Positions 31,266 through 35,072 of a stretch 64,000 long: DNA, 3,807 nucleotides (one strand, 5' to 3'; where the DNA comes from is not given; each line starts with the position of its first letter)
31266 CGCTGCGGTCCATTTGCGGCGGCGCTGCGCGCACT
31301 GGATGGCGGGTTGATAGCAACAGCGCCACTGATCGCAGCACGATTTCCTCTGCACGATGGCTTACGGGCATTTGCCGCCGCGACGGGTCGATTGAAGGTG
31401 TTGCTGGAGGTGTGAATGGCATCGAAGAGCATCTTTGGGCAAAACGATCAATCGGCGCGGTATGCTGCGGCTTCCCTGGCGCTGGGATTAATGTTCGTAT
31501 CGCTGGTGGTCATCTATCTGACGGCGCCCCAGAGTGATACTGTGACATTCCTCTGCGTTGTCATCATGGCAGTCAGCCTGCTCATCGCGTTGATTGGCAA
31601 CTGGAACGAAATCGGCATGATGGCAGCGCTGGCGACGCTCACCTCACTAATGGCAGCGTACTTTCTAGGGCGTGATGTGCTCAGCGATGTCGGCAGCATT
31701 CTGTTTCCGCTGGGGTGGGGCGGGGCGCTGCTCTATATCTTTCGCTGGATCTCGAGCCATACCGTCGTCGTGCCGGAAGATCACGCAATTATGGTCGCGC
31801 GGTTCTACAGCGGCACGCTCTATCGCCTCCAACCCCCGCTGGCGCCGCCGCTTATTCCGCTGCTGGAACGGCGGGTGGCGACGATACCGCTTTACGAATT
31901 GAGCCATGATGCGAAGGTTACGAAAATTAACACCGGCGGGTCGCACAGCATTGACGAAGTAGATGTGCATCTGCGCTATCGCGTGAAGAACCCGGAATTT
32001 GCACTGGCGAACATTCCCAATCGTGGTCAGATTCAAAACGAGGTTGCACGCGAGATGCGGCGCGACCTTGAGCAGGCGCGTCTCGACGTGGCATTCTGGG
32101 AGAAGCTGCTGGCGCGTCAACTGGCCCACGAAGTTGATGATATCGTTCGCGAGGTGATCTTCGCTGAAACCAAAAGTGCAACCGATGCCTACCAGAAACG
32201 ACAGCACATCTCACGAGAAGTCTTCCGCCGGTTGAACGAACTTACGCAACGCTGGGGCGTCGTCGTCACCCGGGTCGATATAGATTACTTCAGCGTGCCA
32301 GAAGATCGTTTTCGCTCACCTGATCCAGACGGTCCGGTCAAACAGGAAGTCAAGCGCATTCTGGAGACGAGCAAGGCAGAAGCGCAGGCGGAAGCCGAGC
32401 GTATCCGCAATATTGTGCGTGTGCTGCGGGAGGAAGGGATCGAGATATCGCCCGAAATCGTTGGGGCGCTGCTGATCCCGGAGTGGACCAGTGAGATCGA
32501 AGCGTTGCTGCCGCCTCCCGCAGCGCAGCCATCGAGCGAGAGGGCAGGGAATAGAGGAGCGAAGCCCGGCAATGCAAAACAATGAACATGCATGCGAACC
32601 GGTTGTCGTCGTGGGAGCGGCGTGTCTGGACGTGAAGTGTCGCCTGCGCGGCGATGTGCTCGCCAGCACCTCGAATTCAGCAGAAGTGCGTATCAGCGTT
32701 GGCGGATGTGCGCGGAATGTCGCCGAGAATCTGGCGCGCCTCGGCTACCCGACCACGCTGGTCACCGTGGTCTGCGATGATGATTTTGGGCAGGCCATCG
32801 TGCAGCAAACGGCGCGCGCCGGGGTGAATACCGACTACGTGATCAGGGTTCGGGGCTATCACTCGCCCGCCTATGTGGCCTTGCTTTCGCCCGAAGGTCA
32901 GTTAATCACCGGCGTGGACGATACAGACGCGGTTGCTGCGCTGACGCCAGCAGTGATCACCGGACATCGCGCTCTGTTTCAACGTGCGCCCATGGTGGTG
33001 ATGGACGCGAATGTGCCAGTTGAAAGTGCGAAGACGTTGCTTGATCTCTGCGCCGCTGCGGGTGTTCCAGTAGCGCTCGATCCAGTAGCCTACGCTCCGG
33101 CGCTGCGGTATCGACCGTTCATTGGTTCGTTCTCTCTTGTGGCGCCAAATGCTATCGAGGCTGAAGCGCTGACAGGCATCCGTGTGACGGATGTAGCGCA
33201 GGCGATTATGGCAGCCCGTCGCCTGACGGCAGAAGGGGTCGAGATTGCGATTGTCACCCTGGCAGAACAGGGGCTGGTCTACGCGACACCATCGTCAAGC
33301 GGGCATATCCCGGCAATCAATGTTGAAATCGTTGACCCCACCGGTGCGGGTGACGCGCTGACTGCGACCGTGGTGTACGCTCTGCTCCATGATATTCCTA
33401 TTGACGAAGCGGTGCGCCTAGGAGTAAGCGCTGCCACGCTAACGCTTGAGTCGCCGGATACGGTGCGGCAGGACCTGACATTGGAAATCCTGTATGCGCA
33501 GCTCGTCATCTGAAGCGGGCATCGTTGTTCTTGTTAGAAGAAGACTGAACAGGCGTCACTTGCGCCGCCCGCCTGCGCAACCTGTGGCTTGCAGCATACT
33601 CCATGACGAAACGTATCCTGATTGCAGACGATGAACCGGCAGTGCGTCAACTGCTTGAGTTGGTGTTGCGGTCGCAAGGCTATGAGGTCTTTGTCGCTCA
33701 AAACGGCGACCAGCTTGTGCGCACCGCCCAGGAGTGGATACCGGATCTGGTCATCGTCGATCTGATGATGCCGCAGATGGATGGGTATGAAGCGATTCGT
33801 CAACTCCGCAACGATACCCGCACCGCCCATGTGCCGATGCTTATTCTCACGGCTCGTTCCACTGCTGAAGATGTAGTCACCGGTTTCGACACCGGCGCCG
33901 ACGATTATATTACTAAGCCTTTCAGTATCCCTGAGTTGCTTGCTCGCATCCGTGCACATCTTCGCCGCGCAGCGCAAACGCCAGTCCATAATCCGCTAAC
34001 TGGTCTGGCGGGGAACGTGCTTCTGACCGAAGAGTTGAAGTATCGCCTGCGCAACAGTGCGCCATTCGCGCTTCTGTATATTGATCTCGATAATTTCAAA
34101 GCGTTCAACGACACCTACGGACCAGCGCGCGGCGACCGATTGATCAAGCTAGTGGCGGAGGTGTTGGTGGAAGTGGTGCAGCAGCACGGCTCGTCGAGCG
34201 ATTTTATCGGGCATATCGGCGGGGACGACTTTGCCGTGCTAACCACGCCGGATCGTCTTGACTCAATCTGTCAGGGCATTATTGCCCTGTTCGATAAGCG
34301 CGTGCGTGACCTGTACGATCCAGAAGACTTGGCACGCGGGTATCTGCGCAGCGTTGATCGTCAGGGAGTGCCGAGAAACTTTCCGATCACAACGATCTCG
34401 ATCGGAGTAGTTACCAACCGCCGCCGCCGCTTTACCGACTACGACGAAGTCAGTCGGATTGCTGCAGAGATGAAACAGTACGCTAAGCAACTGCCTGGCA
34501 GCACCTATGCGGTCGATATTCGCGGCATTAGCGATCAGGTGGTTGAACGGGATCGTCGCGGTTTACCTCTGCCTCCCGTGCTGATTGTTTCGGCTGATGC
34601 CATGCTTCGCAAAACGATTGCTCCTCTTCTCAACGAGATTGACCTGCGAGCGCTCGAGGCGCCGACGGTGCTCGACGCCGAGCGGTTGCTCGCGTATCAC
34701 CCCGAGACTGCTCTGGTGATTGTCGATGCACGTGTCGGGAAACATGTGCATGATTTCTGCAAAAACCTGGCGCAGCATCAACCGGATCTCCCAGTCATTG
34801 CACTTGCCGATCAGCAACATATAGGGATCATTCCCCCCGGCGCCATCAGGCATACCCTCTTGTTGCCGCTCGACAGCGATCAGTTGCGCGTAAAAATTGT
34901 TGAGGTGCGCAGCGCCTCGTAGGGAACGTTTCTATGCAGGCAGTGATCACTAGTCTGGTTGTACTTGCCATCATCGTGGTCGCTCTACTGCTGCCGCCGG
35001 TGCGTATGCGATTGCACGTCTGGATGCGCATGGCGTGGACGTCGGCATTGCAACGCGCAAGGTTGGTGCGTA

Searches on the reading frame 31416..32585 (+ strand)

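Call 74: search_protein_families(library=pfam, proteins=[window:31416-32585:+], max_evalue=0.00001)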
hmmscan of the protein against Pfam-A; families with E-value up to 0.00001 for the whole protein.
window:31416-32585:+ (389 aa): 1 family
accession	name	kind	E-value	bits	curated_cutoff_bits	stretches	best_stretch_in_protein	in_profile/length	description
PF01145.31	Band_7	-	1.5e-09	38.6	23.6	1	118-327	2-176/176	SPFH domain / Band 7 family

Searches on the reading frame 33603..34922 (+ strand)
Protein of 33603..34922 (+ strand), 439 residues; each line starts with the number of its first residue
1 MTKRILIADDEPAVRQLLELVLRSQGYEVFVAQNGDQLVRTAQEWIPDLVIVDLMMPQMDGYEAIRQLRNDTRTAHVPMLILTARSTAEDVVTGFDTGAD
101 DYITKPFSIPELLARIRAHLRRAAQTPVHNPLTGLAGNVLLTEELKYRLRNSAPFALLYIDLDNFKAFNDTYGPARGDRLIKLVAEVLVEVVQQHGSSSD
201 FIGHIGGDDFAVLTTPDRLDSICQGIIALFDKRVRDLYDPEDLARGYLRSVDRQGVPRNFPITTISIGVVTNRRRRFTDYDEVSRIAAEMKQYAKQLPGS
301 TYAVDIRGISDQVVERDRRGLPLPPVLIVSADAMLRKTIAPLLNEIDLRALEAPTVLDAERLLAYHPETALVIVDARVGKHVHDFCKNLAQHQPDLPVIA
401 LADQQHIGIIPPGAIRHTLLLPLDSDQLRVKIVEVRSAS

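Call 74: search_protein_families(library=pfam, proteins=[window:33603-34922:+], max_evalue=0.00001)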
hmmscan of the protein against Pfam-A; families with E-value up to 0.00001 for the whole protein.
window:33603-34922:+ (439 aa): 2 families
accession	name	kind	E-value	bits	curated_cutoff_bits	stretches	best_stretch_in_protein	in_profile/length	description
PF00072.30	Response_reg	-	4.3e-36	123.9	30.2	1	5-117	1-111/111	Response regulator receiver domain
PF00990.26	GGDEF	-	2.4e-18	66.9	23.8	1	129-220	3-94/161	Diguanylate cyclase, GGDEF domain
